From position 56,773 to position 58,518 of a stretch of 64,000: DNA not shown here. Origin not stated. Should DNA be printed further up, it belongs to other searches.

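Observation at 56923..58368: Single polypeptide fusing an ATP-grasp ligase to a SET/post-SET domain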

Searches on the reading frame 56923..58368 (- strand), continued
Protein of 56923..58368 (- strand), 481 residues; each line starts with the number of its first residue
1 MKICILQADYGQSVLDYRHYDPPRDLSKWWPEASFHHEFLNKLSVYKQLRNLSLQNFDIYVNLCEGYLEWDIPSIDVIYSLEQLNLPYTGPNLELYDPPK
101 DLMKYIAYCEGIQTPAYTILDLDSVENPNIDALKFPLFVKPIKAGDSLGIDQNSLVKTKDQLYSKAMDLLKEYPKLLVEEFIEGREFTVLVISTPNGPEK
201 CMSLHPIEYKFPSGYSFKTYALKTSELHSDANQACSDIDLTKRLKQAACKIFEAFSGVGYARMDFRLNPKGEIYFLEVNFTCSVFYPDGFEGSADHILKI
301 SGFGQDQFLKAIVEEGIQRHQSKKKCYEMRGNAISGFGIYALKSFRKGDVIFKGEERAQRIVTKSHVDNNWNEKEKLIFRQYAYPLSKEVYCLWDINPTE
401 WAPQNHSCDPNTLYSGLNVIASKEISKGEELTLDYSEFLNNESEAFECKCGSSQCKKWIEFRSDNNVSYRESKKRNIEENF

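Call 60: find_encoding_contigs(protein=P0296, flank=7000, max_places=1)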
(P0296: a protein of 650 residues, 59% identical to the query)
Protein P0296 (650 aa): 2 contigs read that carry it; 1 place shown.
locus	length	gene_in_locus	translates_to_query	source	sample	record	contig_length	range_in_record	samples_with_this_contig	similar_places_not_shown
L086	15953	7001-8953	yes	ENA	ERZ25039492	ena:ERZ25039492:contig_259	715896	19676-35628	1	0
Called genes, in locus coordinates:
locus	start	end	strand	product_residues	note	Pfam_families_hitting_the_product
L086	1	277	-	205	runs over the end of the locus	-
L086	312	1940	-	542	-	PF00091:Tubulin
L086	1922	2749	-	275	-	-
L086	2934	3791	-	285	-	PF01370:Epimerase, PF04321:RmlD_sub_bind (weak), PF05368:NmrA, PF13460:NAD_binding_10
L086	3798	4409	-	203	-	PF04307:YdjM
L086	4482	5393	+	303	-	-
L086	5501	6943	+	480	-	PF00652:Ricin_B_lectin, PF00135:COesterase, PF20434:BD-FAE, PF07859:Abhydrolase_3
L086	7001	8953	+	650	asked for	PF07478:Dala_Dala_lig_C, PF00856:SET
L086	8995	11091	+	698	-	PF00664:ABC_membrane, PF00005:ABC_tran, PF13304:AAA_21 (faint), PF00027:cNMP_binding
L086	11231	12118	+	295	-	PF01522:Polysacc_deac_1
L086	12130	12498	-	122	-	PF13360:PQQ_2 (weak), PF01011:PQQ (weak)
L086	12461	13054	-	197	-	PF01011:PQQ (weak)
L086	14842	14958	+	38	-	-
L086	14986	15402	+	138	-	PF19649:DUF6152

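Call 61: find_encoding_contigs(protein=P0327, flank=7000, max_places=1)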
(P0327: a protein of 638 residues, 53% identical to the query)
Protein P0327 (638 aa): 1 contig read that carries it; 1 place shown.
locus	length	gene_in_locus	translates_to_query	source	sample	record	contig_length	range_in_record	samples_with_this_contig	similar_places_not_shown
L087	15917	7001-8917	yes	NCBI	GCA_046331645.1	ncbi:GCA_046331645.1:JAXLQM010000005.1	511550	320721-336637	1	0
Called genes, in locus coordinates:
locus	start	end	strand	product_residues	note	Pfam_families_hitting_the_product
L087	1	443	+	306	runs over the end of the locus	PF26745:SPM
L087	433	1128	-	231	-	PF13637:Ank_4 (faint), PF12796:Ank_2 (weak), PF00023:Ank (weak), PF13606:Ank_3 (weak), PF12796:Ank_2 (weak)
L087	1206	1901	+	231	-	PF07589:PEP_exosort_dom (weak)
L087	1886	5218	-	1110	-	PF14312:FG-GAP_2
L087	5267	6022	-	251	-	PF20055:DUF6454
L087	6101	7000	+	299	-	PF13621:Cupin_8, PF08007:JmjC_2 (weak)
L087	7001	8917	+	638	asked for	PF07478:Dala_Dala_lig_C, PF00856:SET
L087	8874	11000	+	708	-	PF00664:ABC_membrane, PF13401:AAA_22 (faint), PF00005:ABC_tran, PF13191:AAA_16 (weak), PF00027:cNMP_binding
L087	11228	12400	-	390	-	PF01264:Chorismate_synt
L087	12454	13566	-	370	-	PF09339:HTH_IclR, PF25213:HVO_A0261_N (weak), PF13377:Peripla_BP_3 (faint), PF13407:Peripla_BP_4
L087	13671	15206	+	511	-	PF00884:Sulfatase, PF01663:Phosphodiest, PF16347:SGSH_C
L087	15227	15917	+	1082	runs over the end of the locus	PF13620:CarboxypepD_reg, PF25183:OMP_b-brl_4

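Call 62: find_encoding_contigs(protein=P0336, flank=7000, max_places=1)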
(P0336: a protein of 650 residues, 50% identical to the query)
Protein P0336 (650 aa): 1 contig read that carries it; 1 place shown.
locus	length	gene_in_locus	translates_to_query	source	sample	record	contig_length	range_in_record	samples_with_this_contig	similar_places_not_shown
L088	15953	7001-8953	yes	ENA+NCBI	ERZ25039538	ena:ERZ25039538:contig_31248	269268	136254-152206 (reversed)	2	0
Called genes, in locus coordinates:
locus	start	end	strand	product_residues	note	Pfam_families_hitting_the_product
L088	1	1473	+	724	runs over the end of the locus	PF02310:B12-binding, PF04055:Radical_SAM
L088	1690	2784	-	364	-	PF13439:Glyco_transf_4 (weak), PF20706:GT4-conflict (faint), PF13692:Glyco_trans_1_4, PF00534:Glycos_transf_1, PF13524:Glyco_trans_1_2 (weak)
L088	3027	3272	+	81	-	-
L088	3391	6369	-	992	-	-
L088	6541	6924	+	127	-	PF01124:MAPEG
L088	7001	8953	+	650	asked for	PF07478:Dala_Dala_lig_C, PF00856:SET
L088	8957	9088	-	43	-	-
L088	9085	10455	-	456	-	PF00664:ABC_membrane, PF00005:ABC_tran, PF02463:SMC_N (faint), PF13304:AAA_21 (faint)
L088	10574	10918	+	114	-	-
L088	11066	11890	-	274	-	-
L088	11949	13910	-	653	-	PF00069:Pkinase, PF07714:PK_Tyr_Ser-Thr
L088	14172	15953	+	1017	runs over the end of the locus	PF02384:N6_Mtase (faint), PF20473:MmeI_Mtase (weak), PF07669:Eco57I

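Call 65: search_protein_families(library=ncbifam, proteins=[L086:8995-11091:+, L087:8874-11000:+, L087:6101-7000:+, L063:11579-12508:+], max_evalue=0.00001)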
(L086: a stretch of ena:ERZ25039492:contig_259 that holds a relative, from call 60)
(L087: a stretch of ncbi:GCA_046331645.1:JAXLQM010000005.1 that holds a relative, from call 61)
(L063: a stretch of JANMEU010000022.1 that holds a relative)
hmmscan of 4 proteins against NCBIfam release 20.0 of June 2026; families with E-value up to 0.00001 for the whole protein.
L086:8995-11091:+ (698 aa): 183 families (the best 25 are shown)
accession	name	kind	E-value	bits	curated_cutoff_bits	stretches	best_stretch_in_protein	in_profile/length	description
TIGR02204.1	MsbA_rel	hypoth_equivalog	2.9e-109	366.3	780.4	1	6-562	13-573/576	ABC transporter, permease/ATP-binding protein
TIGR02203.1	MsbA_lipidA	equivalog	5e-108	362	602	1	3-562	6-567/572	lipid A export permease/ATP-binding protein MsbA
TIGR00958.1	3a01208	subfamily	2e-105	353.6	874.6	1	6-560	156-710/711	antigen peptide transporter 2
TIGR01846.1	type_I_sec_HlyB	subfamily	5.1e-104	349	725.55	1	10-565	138-693/694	type I secretion system permease/ATPase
NF045513.1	HepA_fam_ABC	equivalog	2e-101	340.3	725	1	66-557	110-602/610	heterocyst formation ABC transporter subunit HepA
NF052233.1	CphA_assoc_ABC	equivalog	1.1e-99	334.8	880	1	49-566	228-745/766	cyanophycin metabolism-associated ABC transporter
TIGR03796.1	NHLM_micro_ABC1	equivalog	3.1e-92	310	853.3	1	11-560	154-708/710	NHLP family bacteriocin export ABC transporter peptidase/permease/ATPase subunit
TIGR03797.1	NHLM_micro_ABC2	equivalog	1.8e-90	304.4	709.4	1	10-564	135-685/686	NHLP bacteriocin export ABC transporter permease/ATPase subunit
NF008055.0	PRK10789.1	equivalog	3.4e-90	303.2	845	1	48-572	54-576/590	SmdA family multidrug ABC transporter permease/ATP-binding protein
NF010178.0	PRK13657.1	equivalog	1.8e-88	297.5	733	1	51-573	59-578/588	glucan ABC transporter ATP-binding protein/ permease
TIGR01193.1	bacteriocin_ABC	subfamily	2.1e-82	277.8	523.85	1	16-562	161-707/708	peptide cleavage/export ABC transporter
TIGR03375.1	type_I_sec_LssB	subfamily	4.1e-81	273.3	693.1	1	48-552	186-690/696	type I secretion system permease/ATPase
NF008381.0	PRK11176.1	equivalog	9.4e-80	268.6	867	1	38-564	52-579/582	lipid A ABC transporter ATP-binding protein/permease MsbA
TIGR01842.1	type_I_sec_PrtD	subfamily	1.6e-74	251.4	510.15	1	16-551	12-541/544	type I secretion system permease/ATPase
TIGR02868.1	CydC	equivalog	7.1e-72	242.7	329.05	1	82-524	84-530/530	thiol reductant ABC exporter subunit CydC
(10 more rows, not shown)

L087:8874-11000:+ (708 aa): 187 families (the best 25 are shown)
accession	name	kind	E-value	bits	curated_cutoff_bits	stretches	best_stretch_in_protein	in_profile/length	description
TIGR02204.1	MsbA_rel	hypoth_equivalog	2.4e-122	409.5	780.4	1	18-579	7-572/576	ABC transporter, permease/ATP-binding protein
TIGR02203.1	MsbA_lipidA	equivalog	1.7e-113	380.1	602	1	24-580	9-567/572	lipid A export permease/ATP-binding protein MsbA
TIGR00958.1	3a01208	subfamily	5.2e-107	358.9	874.6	1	22-578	154-710/711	antigen peptide transporter 2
TIGR01846.1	type_I_sec_HlyB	subfamily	2.2e-104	350.2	725.55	1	30-583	140-693/694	type I secretion system permease/ATPase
NF045513.1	HepA_fam_ABC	equivalog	1.2e-102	344.4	725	1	71-574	96-601/610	heterocyst formation ABC transporter subunit HepA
NF052233.1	CphA_assoc_ABC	equivalog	9e-100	335.1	880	1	65-587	226-748/766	cyanophycin metabolism-associated ABC transporter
TIGR03796.1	NHLM_micro_ABC1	equivalog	1.6e-96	324.2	853.3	1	29-578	155-708/710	NHLP family bacteriocin export ABC transporter peptidase/permease/ATPase subunit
TIGR03797.1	NHLM_micro_ABC2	equivalog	1.8e-95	320.9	709.4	1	20-582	127-685/686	NHLP bacteriocin export ABC transporter permease/ATPase subunit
NF008381.0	PRK11176.1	equivalog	7.4e-92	308.6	867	1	37-582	33-579/582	lipid A ABC transporter ATP-binding protein/permease MsbA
NF010178.0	PRK13657.1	equivalog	4.2e-90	302.9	733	1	22-594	12-581/588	glucan ABC transporter ATP-binding protein/ permease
NF008055.0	PRK10789.1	equivalog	2.7e-89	300.2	845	1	66-583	54-572/590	SmdA family multidrug ABC transporter permease/ATP-binding protein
TIGR03375.1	type_I_sec_LssB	subfamily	4.3e-84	283.1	693.1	1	162-570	280-690/696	type I secretion system permease/ATPase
TIGR01193.1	bacteriocin_ABC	subfamily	8.7e-78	262.5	523.85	1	33-579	160-706/708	peptide cleavage/export ABC transporter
TIGR02857.1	CydD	equivalog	1e-72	245.8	435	1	31-554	6-529/529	thiol reductant ABC exporter subunit CydD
NF008056.1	PRK10790.1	equivalog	3.6e-72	243.7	746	1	30-583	25-576/584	SmdB family multidrug efflux ABC transporter permease/ATP-binding protein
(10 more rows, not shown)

L087:6101-7000:+ (299 aa): 0 families

L063:11579-12508:+ (309 aa): 0 families

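Call 66: find_related_loci(query=A5, collection=metagenome_contigs, flank=6000)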
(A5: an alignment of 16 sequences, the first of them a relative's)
Query A5 (647 aa) in metagenome_contigs; peptide patterns used: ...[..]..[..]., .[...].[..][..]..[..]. (x = any residue, [..] = any of these).
223 stretches matched a pattern; 109 encode a relative of the query (tblastn E <= 1e-3); the best 80 are kept; 79 distinct loci.
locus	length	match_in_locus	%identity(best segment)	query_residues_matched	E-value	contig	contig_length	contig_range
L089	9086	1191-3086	69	1-632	0e+0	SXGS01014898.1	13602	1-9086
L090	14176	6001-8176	62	1-639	0e+0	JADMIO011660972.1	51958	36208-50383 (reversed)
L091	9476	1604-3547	62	1-647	0e+0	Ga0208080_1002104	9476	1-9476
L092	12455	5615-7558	62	1-647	0e+0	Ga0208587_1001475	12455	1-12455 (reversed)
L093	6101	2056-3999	62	1-647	0e+0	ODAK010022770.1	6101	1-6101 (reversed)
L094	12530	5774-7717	62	1-647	0e+0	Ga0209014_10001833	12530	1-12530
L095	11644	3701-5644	62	1-647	0e+0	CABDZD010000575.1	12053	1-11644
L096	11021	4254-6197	62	1-647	0e+0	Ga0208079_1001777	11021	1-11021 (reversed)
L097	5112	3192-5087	63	1-632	0e+0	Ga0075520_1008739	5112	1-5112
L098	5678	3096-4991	63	1-632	0e+0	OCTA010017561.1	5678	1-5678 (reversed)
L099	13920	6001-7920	60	1-635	0e+0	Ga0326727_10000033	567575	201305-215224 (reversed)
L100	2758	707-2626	59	1-635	0e+0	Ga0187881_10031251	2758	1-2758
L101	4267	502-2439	59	1-645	0e+0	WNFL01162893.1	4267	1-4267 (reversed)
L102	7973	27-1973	59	1-645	0e+0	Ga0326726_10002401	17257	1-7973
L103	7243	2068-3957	58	1-636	0e+0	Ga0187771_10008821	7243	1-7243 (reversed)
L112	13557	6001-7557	68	1-632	0e+0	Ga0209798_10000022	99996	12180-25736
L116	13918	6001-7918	60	1-640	0e+0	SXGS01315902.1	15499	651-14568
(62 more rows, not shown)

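Call 69: search_protein_families(library=pfam, proteins=[L092:7928-8971:+, L092:9285-10463:+, L092:10501-11154:+, L092:4812-5531:+, L112:5112-5858:+, L112:7754-8692:+, L102:1811-2836:+, L116:7972-8880:+, L099:8174-9217:-, L099:11697-12299:-], max_evalue=0.0001)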
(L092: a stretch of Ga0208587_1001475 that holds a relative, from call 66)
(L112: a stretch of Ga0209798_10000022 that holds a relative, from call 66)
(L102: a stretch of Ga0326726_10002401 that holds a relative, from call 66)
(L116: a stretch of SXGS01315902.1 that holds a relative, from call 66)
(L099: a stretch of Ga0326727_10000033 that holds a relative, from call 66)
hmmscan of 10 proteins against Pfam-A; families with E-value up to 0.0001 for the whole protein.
L092:7928-8971:+ (347 aa): 0 families

L092:9285-10463:+ (392 aa): 3 families
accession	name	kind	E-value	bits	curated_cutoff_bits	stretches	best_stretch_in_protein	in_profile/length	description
PF01408.29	GFO_IDH_MocA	-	1.3e-19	71.5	24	1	29-146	2-119/120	Oxidoreductase family, NAD-binding Rossmann fold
PF22725.1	GFO_IDH_MocA_C3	-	1.3e-08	35.3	27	1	210-308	25-123/124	GFO/IDH/MocA C-terminal domain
PF19051.5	GFO_IDH_MocA_C2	-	4.8e-08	33.3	23.3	1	178-387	33-232/254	Oxidoreductase family, C-terminal alpha/beta domain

L092:10501-11154:+ (217 aa): 1 family
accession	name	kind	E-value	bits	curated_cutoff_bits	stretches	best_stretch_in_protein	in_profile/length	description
PF06439.18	3keto-disac_hyd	-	5.6e-28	98.7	26.8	1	27-214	2-187/187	3-keto-disaccharide hydrolase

L092:4812-5531:+ (239 aa): 0 families

L112:5112-5858:+ (248 aa): 1 family
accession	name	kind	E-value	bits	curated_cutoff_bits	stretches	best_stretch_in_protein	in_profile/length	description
PF00300.27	His_Phos_1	-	2.2e-37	129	21.7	2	4-127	1-118/194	Histidine phosphatase superfamily (branch 1)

L112:7754-8692:+ (312 aa): 2 families
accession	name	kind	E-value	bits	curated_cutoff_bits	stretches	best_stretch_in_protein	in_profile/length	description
PF03601.19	Cons_hypoth698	-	1.1e-59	202.3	24.5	1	19-292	26-303/304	Conserved hypothetical protein 698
PF03812.18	KdgT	-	4.1e-06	26.9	25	1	38-146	182-293/305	2-keto-3-deoxygluconate permease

L102:1811-2836:+ (341 aa): 1 family
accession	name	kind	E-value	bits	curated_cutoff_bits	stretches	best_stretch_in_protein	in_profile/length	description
PF00294.29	PfkB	-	3.5e-33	115.7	25.8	1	49-326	3-295/302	pfkB family carbohydrate kinase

L116:7972-8880:+ (302 aa): 1 family
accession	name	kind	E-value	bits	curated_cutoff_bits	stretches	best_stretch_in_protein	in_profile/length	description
PF04991.19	LicD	-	8e-15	56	22.6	1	36-81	4-49/227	LicD family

L099:8174-9217:- (347 aa): 2 families
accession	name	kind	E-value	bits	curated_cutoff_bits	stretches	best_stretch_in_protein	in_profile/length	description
PF13480.13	Acetyltransf_6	-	2e-17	64.1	22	1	157-281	7-138/143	Acetyltransferase (GNAT) domain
PF02388.22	FemAB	-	3.3e-12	46.4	24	1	225-295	306-379/406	FemAB family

L099:11697-12299:- (200 aa): 1 family
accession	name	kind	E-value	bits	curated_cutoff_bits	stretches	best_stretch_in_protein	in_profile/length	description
PF00856.33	SET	-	1.9e-12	47.9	22.4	1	16-111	1-104/105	SET domain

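Call 78: search_protein_families(library=padloc, proteins=[window:56923-58368:-], max_evalue=0.01)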
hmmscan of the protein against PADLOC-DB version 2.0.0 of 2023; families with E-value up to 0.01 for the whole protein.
window:56923-58368:- (481 aa): 0 families
